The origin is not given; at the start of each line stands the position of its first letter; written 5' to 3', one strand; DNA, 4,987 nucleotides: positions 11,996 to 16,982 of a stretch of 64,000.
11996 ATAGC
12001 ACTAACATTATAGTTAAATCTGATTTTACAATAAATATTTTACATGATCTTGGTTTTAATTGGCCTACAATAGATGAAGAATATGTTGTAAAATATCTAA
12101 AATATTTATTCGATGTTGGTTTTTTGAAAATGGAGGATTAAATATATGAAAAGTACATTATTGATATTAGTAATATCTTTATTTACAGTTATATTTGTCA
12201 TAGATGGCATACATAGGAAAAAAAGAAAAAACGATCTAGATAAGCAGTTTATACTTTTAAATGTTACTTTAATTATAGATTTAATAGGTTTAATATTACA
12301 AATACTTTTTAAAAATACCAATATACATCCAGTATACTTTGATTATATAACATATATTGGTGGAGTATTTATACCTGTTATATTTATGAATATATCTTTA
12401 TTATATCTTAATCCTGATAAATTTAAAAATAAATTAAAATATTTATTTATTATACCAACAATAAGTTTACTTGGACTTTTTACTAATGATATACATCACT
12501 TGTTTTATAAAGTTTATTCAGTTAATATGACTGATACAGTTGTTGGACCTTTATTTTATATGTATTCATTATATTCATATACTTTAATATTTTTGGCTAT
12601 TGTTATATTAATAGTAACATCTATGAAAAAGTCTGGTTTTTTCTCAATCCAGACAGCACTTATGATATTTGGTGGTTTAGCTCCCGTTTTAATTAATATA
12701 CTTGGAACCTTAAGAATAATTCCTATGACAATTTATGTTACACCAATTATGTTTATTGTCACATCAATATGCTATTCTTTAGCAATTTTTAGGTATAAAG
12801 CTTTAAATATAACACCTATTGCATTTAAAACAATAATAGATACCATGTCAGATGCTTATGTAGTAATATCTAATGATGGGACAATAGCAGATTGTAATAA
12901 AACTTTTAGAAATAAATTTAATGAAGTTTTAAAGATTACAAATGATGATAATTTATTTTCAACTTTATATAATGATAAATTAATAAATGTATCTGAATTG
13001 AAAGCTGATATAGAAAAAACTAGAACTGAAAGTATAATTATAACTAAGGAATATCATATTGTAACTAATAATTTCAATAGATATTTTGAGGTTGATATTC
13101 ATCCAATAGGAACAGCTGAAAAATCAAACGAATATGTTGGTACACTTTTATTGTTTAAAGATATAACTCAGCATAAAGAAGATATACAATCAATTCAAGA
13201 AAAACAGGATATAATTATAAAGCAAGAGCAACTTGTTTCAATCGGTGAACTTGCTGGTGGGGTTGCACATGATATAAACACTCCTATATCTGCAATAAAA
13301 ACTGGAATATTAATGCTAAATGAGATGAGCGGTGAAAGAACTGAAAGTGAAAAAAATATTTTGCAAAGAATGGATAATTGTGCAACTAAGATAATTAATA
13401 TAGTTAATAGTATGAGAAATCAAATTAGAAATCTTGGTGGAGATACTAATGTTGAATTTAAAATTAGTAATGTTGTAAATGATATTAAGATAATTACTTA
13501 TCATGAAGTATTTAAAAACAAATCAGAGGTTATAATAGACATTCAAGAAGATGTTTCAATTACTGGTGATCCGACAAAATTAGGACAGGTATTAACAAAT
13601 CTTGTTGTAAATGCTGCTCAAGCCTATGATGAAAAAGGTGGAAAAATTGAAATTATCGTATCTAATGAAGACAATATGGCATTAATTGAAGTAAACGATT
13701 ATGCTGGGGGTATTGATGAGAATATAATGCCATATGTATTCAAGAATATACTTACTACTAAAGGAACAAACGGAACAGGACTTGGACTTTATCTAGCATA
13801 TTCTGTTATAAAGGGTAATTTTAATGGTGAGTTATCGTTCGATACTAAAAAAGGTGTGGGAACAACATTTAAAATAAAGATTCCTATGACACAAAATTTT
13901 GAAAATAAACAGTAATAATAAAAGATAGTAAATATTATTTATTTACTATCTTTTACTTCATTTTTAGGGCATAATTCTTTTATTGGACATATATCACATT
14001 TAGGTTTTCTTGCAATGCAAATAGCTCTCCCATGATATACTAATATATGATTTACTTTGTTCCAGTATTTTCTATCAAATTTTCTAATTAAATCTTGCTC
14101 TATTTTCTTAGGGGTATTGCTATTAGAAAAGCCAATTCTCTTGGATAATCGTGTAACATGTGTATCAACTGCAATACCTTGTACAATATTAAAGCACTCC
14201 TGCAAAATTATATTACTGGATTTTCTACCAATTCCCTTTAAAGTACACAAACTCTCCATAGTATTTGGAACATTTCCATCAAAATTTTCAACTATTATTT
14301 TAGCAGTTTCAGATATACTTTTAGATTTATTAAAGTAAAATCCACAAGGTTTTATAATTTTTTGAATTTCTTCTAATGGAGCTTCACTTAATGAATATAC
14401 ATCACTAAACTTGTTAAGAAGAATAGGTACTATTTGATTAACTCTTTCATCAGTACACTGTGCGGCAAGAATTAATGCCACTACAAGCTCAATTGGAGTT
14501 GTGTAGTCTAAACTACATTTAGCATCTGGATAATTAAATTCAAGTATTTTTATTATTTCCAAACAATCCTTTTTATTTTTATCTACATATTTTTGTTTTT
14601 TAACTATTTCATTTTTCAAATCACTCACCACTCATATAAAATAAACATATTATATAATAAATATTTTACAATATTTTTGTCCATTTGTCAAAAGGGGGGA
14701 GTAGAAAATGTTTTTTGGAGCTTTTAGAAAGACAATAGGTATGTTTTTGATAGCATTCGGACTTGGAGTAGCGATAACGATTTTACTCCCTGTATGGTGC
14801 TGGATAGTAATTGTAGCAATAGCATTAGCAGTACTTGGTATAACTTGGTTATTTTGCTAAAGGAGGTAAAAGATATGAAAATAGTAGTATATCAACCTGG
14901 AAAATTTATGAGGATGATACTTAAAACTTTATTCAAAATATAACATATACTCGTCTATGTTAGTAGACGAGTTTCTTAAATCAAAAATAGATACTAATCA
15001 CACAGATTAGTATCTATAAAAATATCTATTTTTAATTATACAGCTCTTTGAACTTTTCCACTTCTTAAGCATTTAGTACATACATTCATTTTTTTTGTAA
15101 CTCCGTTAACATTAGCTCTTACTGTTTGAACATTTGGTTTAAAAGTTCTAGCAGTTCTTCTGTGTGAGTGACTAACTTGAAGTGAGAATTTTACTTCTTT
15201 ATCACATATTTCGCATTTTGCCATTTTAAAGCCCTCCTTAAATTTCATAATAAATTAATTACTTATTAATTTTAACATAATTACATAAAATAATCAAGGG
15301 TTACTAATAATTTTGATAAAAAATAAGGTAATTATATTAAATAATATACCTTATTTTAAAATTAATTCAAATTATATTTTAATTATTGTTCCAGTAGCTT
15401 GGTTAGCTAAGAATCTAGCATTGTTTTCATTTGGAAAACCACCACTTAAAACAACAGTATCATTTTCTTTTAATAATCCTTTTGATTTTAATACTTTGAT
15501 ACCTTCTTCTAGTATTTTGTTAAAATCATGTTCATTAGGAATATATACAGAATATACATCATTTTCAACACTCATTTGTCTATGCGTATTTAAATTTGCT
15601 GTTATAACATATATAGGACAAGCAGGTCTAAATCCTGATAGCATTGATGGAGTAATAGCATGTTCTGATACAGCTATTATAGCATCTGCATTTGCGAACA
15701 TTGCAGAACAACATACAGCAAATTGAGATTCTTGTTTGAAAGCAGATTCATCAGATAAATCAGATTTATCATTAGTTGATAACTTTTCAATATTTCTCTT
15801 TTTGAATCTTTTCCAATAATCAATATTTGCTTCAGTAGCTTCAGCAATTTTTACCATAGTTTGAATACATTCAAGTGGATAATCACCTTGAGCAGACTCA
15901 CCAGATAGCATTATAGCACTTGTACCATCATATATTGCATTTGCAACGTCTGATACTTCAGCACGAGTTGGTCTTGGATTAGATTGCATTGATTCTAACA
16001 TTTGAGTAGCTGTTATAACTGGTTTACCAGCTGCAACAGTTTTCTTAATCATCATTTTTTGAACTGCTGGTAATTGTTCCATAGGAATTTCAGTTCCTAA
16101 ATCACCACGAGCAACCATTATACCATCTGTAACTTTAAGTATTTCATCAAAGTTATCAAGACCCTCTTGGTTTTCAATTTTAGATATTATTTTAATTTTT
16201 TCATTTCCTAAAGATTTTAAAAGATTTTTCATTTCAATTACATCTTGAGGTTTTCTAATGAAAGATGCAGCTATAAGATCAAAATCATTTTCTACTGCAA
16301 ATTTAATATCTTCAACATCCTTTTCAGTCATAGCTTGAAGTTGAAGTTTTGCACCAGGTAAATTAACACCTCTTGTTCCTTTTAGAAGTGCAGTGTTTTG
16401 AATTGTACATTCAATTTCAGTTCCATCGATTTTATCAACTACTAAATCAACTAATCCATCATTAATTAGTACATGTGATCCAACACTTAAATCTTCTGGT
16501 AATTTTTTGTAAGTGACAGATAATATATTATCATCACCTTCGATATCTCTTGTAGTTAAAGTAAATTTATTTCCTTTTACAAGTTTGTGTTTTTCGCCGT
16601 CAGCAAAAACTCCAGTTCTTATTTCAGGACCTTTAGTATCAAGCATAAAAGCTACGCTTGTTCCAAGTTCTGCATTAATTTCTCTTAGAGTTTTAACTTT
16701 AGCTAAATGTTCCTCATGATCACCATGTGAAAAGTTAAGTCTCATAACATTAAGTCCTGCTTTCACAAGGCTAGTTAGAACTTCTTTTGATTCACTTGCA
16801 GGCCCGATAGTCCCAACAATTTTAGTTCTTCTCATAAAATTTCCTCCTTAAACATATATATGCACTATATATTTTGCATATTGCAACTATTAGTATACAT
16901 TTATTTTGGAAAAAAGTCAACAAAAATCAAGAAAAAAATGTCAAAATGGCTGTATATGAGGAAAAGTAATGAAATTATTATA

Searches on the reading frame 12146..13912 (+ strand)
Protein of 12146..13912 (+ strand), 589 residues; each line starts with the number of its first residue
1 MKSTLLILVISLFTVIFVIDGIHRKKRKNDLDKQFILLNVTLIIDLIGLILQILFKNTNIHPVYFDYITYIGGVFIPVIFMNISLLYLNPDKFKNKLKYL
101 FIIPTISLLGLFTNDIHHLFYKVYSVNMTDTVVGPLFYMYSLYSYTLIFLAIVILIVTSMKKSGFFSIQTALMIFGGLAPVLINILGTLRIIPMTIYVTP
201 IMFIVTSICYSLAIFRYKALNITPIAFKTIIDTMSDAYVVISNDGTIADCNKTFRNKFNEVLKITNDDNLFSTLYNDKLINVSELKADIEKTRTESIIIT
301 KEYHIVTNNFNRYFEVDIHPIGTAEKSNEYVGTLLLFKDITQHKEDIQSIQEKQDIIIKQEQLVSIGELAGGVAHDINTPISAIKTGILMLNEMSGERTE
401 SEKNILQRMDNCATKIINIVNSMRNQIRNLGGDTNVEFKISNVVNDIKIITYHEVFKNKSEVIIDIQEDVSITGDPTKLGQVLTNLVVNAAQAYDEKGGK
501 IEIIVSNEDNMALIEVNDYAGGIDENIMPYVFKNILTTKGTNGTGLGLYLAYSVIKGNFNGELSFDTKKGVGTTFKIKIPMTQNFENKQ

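Call 5: search_protein_families(library=pfam, proteins=[window:12146-13912:+], max_evalue=0.001)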
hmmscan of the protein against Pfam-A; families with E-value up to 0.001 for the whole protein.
window:12146-13912:+ (589 aa): 3 families
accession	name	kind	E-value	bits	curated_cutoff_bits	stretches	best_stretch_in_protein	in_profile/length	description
PF16927.11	HisKA_7TM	-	3.2e-37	129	28.6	1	5-224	3-224/224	N-terminal 7TM region of histidine kinase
PF02518.31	HATPase_c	-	4.9e-19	69.3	26.4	1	474-582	1-110/111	Histidine kinase-, DNA gyrase B-, and HSP90-like ATPase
PF00512.31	HisKA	-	1.8e-07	31.5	26.9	1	367-424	3-58/66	His Kinase A (phospho-acceptor) domain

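Call 27: list_cluster_members(proteins=[P0001, window:12146-13912:+, window:15372-16832:-])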
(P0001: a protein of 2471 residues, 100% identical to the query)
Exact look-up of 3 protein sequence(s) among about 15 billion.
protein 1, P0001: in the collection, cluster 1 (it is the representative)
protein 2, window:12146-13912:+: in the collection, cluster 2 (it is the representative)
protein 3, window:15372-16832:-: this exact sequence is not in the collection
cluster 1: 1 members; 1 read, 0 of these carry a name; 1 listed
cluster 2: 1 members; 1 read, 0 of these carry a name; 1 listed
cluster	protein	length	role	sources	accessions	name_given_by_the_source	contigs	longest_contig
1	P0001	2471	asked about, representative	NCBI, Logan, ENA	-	-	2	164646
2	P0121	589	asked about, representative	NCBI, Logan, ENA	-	-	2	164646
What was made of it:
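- Tried and rejected: The exact NRPS and kinase are in NCBI, ENA and Logan but carry no names (call 27).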

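Call 36: find_homologous_proteins(query=window:12146-13912:+, max_evalue=1e-20)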
Query window:12146-13912:+ (589 aa): 630 proteins with E <= 1e-20 among 8000 candidates; the best 120 are listed.
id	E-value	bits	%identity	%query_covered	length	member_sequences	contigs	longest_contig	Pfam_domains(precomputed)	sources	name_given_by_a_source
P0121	0.0e+0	1268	100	100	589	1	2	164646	PF02518.32,PF00512.32,PF16927.12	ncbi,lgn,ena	-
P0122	2.6e-289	979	77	98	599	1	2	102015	PF02518.32,PF00512.32,PF16927.12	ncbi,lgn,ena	-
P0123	6.1e-256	869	69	99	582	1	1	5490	PF02518.32,PF00512.32,PF16927.12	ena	-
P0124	2.8e-254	863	69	98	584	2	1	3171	PF02518.32,PF00512.32,PF16927.12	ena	-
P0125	8.1e-253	858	68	98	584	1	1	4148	PF02518.32,PF00512.32,PF16927.12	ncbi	-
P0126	9.6e-253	858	69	95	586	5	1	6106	PF02518.32,PF00512.32,PF16927.12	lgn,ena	-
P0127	1.3e-251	854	68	96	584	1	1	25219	PF02518.32,PF00512.32,PF16927.12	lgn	-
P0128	1.8e-251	854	69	98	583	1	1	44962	PF02518.32,PF00512.32,PF16927.12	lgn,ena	-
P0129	6.4e-251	852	68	96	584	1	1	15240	PF02518.32,PF00512.32,PF16927.12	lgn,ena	-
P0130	4.3e-250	849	68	96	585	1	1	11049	PF13426.14,PF02518.32,PF00512.32,PF16927.12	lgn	-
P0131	2.5e-246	837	67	95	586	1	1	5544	PF13426.14,PF02518.32,PF00512.32,PF16927.12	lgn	-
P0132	9.2e-245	832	69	95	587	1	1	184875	PF02518.32,PF00512.32,PF16927.12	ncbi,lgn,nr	ncbi:MAG: histidine kinase N-terminal 7TM domain-containing protein [Clostridia bacterium]|nr:histid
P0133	1.1e-244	831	67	98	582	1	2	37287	PF02518.32,PF00512.32,PF16927.12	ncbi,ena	-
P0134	4.7e-241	819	66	98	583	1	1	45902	PF02518.32,PF00512.32,PF16927.12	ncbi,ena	-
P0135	6.6e-241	819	64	99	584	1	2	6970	PF02518.32,PF00512.32,PF16927.12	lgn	-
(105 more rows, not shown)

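Call 38: find_related_loci(query=A1, collection=metagenome_contigs, flank=10000)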
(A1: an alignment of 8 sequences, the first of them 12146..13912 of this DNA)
Query A1 (589 aa) in metagenome_contigs; peptide patterns used: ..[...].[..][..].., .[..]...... (x = any residue, [..] = any of these).
600 stretches matched a pattern (row limit reached: there are more); 347 encode a relative of the query (tblastn E <= 1e-3); the best 80 are kept; 80 distinct loci.
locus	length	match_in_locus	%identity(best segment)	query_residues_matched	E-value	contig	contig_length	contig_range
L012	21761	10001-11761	61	6-589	0e+0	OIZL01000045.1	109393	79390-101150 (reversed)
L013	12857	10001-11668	63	26-580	0e+0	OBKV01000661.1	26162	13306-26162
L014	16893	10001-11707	62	22-583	0e+0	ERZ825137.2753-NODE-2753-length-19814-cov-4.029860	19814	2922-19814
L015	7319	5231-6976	58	4-584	0e+0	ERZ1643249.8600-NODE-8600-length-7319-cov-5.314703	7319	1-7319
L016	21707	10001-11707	62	22-583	0e+0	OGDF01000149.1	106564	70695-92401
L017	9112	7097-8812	58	8-577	0e+0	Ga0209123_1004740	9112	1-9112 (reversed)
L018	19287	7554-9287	59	6-581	0e+0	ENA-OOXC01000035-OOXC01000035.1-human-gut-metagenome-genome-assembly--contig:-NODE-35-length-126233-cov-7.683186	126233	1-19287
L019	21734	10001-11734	58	6-581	0e+0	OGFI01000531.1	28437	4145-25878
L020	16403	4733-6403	60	27-581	0e+0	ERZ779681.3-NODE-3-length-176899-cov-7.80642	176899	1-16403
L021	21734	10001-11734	58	6-581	0e+0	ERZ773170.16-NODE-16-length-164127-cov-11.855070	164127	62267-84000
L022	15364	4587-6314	47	2-581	1e-163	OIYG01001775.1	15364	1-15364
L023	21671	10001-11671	60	27-581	0e+0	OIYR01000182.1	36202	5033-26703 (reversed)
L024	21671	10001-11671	60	27-581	0e+0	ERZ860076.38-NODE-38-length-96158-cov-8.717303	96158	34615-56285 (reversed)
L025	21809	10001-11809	39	4-587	3e-128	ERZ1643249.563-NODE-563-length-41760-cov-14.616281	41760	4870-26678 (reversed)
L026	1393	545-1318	77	325-580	7e-137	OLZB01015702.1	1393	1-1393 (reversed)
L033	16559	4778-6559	36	8-580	5e-116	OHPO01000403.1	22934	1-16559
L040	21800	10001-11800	36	5-584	2e-114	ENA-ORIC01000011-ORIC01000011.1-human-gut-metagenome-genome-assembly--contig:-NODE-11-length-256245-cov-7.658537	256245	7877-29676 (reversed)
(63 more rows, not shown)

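Call 50: search_protein_families(library=ncbifam, proteins=[window:12146-13912:+], max_evalue=0.001)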
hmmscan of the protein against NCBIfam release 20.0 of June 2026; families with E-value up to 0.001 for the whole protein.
window:12146-13912:+ (589 aa): 46 families (the best 25 are shown)
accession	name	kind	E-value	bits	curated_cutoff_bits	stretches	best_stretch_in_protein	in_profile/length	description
NF008468.0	PRK11360.1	equivalog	3.6e-40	137.9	646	1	228-584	271-611/616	two-component system sensor histidine kinase AtoS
NF007688.0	PRK10364.1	equivalog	2.3e-28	99.2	479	1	346-584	220-454/460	two-component system sensor histidine kinase ZraS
NF046044.1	PnpS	equivalog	2e-27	96.2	400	1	226-580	56-390/390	two-component system histidine kinase PnpS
NF047497.1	HK_LIC_12097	equivalog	2.9e-27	95.3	500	1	228-581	14-366/367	LIC_12097 family sensor histidine kinase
NF052574.1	HisKinEspCMyxo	equivalog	2.2e-26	92.3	1200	1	344-584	395-640/785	serine histidine kinase EspC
TIGR02966.1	phoR_proteo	equivalog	6.7e-25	87.8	334.2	1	227-579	8-333/333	phosphate regulon sensor histidine kinase PhoR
NF010411.0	PRK13837.1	equivalog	3.1e-24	85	647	1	361-585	445-679/828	two-component system VirA-like sensor kinase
NF038348.1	T2SS_HK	subfamily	8.7e-24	83.9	450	2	412-581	407-573/574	histidine kinase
NF041777.1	sens_FixL_Rhizob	equivalog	5.1e-23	81.5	850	1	220-583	118-483/485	sensor protein FixL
NF052573.1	HisKinEspAMyxo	equivalog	5.7e-23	80.8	1400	1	230-581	259-611/755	serine histidine kinase EspA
NF040750.1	tetrathio_HK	equivalog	8.4e-22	77.4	750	1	343-564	315-537/555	tetrathionate respiration histidine kinase TtrS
NF046020.1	HisKinCckABruc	equivalog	1.3e-20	73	1000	1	225-583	346-709/868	cell cycle histidine kinase CckA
NF041735.1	hist_kin_RppB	equivalog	3e-20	72.4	400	1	372-580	222-438/438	two-component system sensor histidine kinase RppB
NF047466.1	hybrid_RR_LvrB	exception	2.1e-19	70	500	1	338-581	121-376/377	hybrid histidine kinase/response regulator LvrB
NF053867.1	SprKinKinDBac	equivalog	2.1e-19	69.4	775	1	361-583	281-499/500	sporulation kinase KinD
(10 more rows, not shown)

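Call 62: predict_structure(alignment_id=A2)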
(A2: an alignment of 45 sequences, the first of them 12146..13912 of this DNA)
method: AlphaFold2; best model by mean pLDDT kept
length: 589 residues; sequences in the alignment: 45
mean_pLDDT: 75.0   pTM: 0.41
mean pLDDT of the five models: 75.0, 72.0, 69.3, 68.7, 67.1
residues with pLDDT >= 90: 4; 70-90: 423; 50-70: 125; < 50: 37
segments of 3 or more residues with pLDDT < 50: 224-226, 360-362, 365-372, 533-546, 584-589
pLDDT, mean of each block of 10 residues (from residue 1): 83 87 77 86 88 84 83 86 84 80 86 82 79 84 86 82 68 81 79 78 77 67 52 75 82 79 69 75 85 84 81 87 67 85 77 56 49 52 63 68 73 65 54 69 78 74 86 78 75 76 87 85 65 41 50 74 80 85 52
secondary structure, 60 per line:
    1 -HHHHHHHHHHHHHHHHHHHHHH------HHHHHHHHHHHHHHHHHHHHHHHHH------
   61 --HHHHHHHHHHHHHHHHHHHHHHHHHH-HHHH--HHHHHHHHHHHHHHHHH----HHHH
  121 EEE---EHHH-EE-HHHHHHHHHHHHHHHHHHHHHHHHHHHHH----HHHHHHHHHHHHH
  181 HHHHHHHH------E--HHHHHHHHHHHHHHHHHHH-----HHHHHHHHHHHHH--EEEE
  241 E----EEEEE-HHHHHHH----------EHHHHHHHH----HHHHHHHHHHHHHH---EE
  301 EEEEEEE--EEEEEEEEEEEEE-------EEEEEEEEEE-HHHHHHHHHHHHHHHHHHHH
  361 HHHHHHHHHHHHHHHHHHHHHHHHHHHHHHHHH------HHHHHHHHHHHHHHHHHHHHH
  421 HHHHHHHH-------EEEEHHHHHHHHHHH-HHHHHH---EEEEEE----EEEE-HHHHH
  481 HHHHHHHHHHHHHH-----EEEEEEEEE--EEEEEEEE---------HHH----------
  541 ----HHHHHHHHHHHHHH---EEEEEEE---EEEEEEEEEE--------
elements in order: H2-23 H30-54 H63-88 H90-93 H96-112 H117-120 E121-123 H135-163 H168-188 H198-216 H222-234 E237-241 E246-250 H252-258 H270-277 H282-295 E299-307 E310-322 E330-339 H341-393 H400-428 E436-439 H440-450 H452-457 E461-466 E471-474 H476-494 E500-508 E511-518 H545-558 E562-568 E572-581

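Call 70: search_protein_families(library=pfam, proteins=[L025:12024-13088:+, L040:11916-12992:+, L025:14171-16351:-, L033:10044-10760:+], max_evalue=0.0001)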
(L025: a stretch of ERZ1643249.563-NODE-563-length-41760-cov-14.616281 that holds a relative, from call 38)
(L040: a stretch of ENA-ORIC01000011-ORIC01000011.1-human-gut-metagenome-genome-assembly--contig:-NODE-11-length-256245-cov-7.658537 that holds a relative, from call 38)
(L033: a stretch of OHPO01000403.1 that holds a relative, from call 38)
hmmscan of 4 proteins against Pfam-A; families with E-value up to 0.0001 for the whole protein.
L025:12024-13088:+ (355 aa): 3 families
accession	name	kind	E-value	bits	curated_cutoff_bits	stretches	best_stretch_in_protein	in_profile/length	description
PF13487.12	HD_5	-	1.2e-38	132.9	27.2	1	169-331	5-170/170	HD domain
PF01966.28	HD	-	1e-22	81.1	22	1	180-300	3-116/116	HD domain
PF00072.30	Response_reg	-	8e-16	58.6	30.2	1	19-128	1-109/111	Response regulator receiver domain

L040:11916-12992:+ (359 aa): 3 families
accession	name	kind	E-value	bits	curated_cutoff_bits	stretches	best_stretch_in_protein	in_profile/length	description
PF13487.12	HD_5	-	1.1e-39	136.4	27.2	1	171-335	3-170/170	HD domain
PF01966.28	HD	-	1.9e-20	73.7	22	1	184-304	3-116/116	HD domain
PF00072.30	Response_reg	-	1.5e-18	67.4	30.2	1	23-132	1-109/111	Response regulator receiver domain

L025:14171-16351:- (727 aa): 9 families
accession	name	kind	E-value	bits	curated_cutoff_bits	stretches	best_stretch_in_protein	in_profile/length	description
PF16921.10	Tex_YqgF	-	1.3e-56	190.8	27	1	325-450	1-126/126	Tex protein YqgF-like domain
PF09371.15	Tex_N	-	5.4e-32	109.8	32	1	3-76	2-75/75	Tex-like protein N-terminal domain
PF12836.13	HHH_3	-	3.3e-28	98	27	1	490-554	1-65/65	Helix-hairpin-helix motif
PF22706.1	Tex_central_region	-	2e-25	90.2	27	1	157-309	15-178/178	Tex central region-like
PF17674.7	HHH_9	-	9.6e-21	74.9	23.1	1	560-636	1-70/70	HHH domain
PF00575.29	S1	-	3.3e-20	72.7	22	1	655-726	3-74/74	S1 RNA binding domain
PF14635.12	HHH_7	-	3.2e-09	37.5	27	1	467-556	9-104/104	Helix-hairpin-helix motif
PF23459.1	S1_RRP5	-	1.4e-08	35.6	27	1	654-724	1-71/72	RRP5 S1 domain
PF14639.11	YqgF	-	3.2e-08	33.9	35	1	341-457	24-147/150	Holliday-junction resolvase-like of SPT6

L033:10044-10760:+ (239 aa): 1 family
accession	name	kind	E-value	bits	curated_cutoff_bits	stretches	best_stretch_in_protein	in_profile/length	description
PF06161.16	DUF975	-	2e-37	129.8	34.8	1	4-235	5-242/243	Protein of unknown function (DUF975)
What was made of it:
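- The only linked regulator is REC-HD-GYP (call 70). The sister clade uses an HD-GYP regulator rather than Spo0A (call 70).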

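Call 76: find_homologous_proteins(query=L040:9977-11800:+, max_evalue=1e-30)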
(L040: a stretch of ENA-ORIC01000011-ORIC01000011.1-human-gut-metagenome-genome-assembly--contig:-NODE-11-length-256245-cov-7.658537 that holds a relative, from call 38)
Query L040:9977-11800:+ (608 aa): 7998 proteins with E <= 1e-30 among 8000 candidates; the best 120 are listed.
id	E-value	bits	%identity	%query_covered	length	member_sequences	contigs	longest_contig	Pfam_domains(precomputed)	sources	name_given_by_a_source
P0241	0.0e+0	1320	98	100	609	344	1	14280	PF02518.32,PF00512.32,PF16927.12,PF14501.13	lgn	-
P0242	0.0e+0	1283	96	100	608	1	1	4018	PF02518.32,PF00512.32,PF16927.12,PF14501.13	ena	-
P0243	0.0e+0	1280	96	100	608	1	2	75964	PF02518.32,PF00512.32,PF16927.12,PF14501.13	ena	-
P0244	0.0e+0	1278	96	100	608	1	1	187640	PF02518.32,PF00512.32,PF16927.12,PF14501.13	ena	-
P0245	0.0e+0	1278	96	100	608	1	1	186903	PF02518.32,PF00512.32,PF16927.12,PF14501.13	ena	-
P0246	0.0e+0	1277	96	100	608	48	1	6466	PF02518.32,PF00512.32,PF16927.12,PF14501.13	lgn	-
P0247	0.0e+0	1276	96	100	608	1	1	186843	PF02518.32,PF00512.32,PF16927.12,PF14501.13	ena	-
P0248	0.0e+0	1275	96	100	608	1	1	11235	PF02518.32,PF00512.32,PF16927.12,PF14501.13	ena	-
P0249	0.0e+0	1273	95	100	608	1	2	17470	PF02518.32,PF00512.32,PF16927.12,PF14501.13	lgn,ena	-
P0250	0.0e+0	1272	95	100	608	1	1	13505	PF02518.32,PF00512.32,PF16927.12,PF14501.13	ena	-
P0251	0.0e+0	1262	94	100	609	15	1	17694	PF02518.32,PF00512.32,PF16927.12,PF14501.13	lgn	-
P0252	0.0e+0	1261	94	100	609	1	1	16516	PF02518.32,PF00512.32,PF16927.12,PF14501.13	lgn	-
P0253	0.0e+0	1219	89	100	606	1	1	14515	PF02518.32,PF00512.32,PF16927.12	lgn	-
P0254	0.0e+0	1217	91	100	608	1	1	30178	PF02518.32,PF00512.32,PF16927.12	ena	-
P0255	0.0e+0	1215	91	100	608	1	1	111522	PF02518.32,PF00512.32,PF16927.12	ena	-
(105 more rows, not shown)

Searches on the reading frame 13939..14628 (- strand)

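Call 5: search_protein_families(library=pfam, proteins=[window:13939-14628:-], max_evalue=0.001)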
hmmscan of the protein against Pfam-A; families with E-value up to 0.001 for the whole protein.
window:13939-14628:- (229 aa): 2 families
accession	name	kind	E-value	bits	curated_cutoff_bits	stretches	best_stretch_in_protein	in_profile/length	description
PF00730.31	HhH-GPD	-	5e-23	82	26.2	1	50-181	1-103/108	HhH-GPD superfamily base excision DNA repair protein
PF10576.14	EndIII_4Fe-2S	-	1.8e-06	28.5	20.5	1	204-220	1-17/17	Iron-sulfur binding domain of endonuclease III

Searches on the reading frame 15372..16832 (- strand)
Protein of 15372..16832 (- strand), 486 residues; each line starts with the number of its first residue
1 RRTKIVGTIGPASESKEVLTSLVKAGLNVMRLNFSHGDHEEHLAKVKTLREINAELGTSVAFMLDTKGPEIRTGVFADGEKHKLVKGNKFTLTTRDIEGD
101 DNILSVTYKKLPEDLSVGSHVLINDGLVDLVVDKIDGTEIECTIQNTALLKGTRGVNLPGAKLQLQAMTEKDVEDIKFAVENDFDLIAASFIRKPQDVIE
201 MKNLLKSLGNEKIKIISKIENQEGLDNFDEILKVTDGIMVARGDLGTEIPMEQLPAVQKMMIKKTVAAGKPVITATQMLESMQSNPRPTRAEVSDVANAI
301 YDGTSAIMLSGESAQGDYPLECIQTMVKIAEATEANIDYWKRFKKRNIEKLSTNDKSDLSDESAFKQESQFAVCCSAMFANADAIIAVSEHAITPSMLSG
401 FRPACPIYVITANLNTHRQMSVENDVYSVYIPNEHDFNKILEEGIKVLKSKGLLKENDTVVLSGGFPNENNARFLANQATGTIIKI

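Call 5: search_protein_families(library=pfam, proteins=[window:15372-16832:-], max_evalue=0.001)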
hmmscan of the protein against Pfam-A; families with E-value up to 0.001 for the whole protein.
window:15372-16832:- (486 aa): 3 families
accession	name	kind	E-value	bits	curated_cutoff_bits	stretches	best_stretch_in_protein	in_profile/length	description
PF00224.27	PK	-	2.3e-133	444.8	30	1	1-323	2-328/328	Pyruvate kinase, barrel domain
PF02887.21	PK_C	-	1.6e-19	70.5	28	1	372-469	6-103/114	Pyruvate kinase, alpha/beta domain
PF03328.21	HpcH_HpaI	-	6.8e-06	26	25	1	174-307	76-219/221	HpcH/HpaI aldolase/citrate lyase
